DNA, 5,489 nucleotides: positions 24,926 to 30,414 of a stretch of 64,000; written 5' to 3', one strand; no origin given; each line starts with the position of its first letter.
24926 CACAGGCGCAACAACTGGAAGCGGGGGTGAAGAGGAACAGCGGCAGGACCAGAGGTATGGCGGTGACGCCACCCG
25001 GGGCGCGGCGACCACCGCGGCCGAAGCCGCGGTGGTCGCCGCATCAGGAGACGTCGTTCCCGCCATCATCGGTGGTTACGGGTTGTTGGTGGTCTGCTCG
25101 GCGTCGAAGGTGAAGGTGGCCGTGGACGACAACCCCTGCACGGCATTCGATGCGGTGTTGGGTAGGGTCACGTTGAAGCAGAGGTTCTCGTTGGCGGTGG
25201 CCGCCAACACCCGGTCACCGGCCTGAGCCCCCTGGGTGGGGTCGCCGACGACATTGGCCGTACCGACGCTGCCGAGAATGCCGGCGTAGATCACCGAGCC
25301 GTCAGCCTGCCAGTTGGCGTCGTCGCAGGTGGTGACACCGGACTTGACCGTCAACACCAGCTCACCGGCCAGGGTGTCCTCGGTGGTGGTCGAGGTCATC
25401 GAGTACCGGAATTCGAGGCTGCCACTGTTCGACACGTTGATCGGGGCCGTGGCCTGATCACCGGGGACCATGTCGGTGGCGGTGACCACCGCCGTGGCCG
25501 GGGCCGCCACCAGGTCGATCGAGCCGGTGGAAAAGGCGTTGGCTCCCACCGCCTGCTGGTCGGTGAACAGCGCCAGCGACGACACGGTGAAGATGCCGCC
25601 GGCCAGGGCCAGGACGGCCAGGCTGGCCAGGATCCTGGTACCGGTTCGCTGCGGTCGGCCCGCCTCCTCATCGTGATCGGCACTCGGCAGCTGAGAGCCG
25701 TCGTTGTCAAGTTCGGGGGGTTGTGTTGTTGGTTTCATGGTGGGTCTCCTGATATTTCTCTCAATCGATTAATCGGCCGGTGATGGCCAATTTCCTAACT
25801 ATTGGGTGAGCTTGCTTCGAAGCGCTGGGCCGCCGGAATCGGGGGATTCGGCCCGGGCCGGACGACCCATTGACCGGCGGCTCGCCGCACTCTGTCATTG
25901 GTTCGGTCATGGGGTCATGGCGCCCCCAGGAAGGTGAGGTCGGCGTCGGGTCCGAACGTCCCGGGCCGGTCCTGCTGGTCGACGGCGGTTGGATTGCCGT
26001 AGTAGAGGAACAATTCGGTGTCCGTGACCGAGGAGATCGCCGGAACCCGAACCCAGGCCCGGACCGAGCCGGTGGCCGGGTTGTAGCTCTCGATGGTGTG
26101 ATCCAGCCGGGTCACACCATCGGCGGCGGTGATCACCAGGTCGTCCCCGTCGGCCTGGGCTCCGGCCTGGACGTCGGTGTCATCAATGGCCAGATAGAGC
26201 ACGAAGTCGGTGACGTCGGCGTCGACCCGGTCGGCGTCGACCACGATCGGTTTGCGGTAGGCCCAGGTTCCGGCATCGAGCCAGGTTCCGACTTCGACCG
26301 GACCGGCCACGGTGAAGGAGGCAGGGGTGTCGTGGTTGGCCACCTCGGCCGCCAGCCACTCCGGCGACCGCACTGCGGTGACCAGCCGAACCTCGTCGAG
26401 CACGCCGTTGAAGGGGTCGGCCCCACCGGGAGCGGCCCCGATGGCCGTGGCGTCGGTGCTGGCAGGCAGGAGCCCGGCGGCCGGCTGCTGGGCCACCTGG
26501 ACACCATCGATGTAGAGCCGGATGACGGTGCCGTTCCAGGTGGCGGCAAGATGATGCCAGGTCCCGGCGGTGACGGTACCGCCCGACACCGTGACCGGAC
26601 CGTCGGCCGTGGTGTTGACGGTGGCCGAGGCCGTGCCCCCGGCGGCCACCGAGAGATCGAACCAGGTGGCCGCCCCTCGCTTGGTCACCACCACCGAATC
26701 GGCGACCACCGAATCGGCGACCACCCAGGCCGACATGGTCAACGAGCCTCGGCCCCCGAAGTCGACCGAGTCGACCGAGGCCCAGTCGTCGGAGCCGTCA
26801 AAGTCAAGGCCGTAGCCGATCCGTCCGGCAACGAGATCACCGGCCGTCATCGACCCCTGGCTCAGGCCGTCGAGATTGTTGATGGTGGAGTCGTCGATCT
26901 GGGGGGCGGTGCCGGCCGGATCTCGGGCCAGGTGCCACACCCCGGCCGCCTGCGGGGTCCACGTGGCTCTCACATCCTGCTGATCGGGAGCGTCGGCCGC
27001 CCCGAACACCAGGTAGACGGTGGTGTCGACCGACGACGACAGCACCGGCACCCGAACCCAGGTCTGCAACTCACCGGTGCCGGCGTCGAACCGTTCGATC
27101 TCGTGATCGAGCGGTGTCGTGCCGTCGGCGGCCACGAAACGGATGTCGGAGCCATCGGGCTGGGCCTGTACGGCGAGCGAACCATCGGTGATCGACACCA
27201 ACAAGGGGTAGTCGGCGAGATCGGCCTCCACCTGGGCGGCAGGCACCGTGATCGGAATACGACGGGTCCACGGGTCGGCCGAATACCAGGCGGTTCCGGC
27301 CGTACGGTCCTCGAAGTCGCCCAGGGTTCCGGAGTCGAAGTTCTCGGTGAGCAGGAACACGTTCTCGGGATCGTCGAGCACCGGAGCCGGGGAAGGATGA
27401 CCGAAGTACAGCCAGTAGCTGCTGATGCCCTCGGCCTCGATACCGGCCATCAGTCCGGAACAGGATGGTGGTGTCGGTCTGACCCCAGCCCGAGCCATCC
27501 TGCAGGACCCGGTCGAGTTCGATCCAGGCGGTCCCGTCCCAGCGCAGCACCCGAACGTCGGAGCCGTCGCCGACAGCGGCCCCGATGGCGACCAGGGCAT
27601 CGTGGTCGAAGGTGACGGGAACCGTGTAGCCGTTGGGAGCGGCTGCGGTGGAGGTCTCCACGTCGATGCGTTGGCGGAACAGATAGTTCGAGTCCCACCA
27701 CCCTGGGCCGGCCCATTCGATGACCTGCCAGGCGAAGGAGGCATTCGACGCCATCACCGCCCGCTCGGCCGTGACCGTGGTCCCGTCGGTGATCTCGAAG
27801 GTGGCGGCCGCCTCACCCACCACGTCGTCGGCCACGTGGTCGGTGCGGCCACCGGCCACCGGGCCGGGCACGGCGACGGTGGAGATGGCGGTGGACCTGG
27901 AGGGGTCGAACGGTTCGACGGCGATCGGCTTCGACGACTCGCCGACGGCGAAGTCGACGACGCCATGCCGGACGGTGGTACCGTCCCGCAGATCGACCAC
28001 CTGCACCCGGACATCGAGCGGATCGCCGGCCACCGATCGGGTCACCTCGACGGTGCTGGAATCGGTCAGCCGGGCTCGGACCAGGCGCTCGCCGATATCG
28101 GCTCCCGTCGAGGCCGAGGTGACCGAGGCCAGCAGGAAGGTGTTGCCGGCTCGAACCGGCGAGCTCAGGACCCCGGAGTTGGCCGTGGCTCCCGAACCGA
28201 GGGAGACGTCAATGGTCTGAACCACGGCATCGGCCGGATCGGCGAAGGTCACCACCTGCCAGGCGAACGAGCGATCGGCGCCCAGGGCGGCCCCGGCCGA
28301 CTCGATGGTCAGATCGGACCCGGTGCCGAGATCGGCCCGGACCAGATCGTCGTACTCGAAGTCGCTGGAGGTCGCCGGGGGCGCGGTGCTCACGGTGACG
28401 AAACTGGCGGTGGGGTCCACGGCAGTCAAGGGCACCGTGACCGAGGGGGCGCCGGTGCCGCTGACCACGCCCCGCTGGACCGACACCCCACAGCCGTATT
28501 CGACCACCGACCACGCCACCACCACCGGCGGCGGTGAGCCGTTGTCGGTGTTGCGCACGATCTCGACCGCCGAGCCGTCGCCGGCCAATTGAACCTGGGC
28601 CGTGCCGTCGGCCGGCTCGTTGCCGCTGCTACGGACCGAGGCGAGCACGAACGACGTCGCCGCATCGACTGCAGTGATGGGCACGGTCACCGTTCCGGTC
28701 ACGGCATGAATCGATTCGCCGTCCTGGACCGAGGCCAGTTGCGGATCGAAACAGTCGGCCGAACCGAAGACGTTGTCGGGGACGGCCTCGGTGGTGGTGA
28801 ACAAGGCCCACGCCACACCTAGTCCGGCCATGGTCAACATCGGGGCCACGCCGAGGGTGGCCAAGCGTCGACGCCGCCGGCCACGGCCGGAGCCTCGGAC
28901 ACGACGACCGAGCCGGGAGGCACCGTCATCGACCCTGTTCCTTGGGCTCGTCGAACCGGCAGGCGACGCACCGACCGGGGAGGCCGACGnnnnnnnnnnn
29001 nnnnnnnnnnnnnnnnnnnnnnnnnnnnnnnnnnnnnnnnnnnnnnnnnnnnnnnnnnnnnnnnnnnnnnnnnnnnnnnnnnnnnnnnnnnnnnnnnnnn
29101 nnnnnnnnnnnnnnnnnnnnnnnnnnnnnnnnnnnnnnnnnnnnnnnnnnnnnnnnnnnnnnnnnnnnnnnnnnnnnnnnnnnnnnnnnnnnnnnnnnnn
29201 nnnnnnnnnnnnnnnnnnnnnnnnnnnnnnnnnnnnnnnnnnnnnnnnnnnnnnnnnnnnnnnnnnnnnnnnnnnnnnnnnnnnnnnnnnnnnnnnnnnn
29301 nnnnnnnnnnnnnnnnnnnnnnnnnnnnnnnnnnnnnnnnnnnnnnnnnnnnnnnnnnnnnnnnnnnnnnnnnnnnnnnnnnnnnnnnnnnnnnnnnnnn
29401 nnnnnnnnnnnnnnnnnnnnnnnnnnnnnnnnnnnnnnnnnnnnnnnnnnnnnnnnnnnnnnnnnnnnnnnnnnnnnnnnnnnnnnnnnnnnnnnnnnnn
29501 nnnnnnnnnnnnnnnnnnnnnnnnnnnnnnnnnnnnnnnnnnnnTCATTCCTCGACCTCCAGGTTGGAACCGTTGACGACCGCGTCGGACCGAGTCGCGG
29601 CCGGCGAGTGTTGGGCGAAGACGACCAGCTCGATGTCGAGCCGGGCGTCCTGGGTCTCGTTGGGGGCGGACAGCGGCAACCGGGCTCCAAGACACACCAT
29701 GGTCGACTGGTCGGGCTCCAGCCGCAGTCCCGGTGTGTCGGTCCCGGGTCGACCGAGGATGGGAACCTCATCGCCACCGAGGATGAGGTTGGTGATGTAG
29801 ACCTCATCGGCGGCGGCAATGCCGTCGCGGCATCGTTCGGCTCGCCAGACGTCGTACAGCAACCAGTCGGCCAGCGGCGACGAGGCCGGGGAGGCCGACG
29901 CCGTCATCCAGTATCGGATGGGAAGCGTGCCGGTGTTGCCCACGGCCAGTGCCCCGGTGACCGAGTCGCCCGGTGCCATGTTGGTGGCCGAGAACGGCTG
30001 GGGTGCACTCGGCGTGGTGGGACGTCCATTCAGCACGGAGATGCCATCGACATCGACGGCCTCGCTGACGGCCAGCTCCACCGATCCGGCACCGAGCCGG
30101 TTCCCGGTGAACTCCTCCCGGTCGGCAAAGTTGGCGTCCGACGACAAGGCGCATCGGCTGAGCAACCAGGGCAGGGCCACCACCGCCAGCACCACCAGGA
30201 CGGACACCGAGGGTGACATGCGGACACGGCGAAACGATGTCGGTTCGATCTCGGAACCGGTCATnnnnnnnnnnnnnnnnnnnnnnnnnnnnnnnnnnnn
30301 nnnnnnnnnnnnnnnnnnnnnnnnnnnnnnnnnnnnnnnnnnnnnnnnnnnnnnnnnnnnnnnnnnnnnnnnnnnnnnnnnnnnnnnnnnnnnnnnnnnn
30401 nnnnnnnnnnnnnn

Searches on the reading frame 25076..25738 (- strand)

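Call 13: search_protein_families(library=pfam, proteins=[window:25076-25738:-], max_evalue=5)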
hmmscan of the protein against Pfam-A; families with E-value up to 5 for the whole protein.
window:25076-25738:- (220 aa): 2 families
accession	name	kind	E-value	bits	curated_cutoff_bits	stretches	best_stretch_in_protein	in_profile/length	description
PF12389.13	Peptidase_M73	-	8.8e-10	39.2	22.5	1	37-217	12-193/196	Camelysin metallo-endopeptidase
PF14145.11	YrhK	-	0.0014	18.8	26.1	1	38-85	6-55/58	YrhK-like protein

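Call 67: search_protein_families(library=ncbifam, proteins=[window:25076-25738:-], max_evalue=5)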
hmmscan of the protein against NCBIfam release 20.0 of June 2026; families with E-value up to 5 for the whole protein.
window:25076-25738:- (220 aa): 3 families
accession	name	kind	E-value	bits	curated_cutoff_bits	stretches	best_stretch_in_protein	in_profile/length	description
NF046066.1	BioflmMtrxTasA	equivalog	2.4e-05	23.9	450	1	42-159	17-126/264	biofilm matrix protein TasA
TIGR04088.1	cognate_SipW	domain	0.0038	17.4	19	1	40-74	1-34/34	SipW-dependent-type signal peptide-containing protein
TIGR04089.1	exp_by_SipW_III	subfamily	0.21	11.6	60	1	38-202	11-165/179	alternate-type signal peptide domain-containing protein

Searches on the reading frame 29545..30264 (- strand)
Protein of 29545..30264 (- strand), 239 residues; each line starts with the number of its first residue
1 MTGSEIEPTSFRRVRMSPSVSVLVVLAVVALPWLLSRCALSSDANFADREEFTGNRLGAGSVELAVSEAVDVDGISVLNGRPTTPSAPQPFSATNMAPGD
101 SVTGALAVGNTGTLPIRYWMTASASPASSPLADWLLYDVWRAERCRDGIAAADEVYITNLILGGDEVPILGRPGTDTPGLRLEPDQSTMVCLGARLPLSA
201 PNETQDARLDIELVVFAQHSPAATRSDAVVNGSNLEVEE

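Call 3: search_protein_families(library=pfam, proteins=[window:29545-30264:-], max_evalue=0.01)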
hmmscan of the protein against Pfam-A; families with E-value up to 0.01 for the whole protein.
window:29545-30264:- (239 aa): 0 families

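Call 4: search_protein_families(library=ncbifam, proteins=[window:29545-30264:-], max_evalue=0.01)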
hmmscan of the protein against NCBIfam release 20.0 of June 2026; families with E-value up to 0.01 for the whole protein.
window:29545-30264:- (239 aa): 0 families

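Call 13: search_protein_families(library=pfam, proteins=[window:29545-30264:-], max_evalue=5)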
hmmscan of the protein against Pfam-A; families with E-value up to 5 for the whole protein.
window:29545-30264:- (239 aa): 1 family
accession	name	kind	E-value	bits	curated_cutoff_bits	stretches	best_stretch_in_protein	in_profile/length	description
PF12389.13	Peptidase_M73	-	0.079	13.2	22.5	1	93-117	55-79/196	Camelysin metallo-endopeptidase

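Call 67: search_protein_families(library=ncbifam, proteins=[window:29545-30264:-], max_evalue=5)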
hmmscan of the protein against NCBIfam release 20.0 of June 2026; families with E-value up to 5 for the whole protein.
window:29545-30264:- (239 aa): 0 families
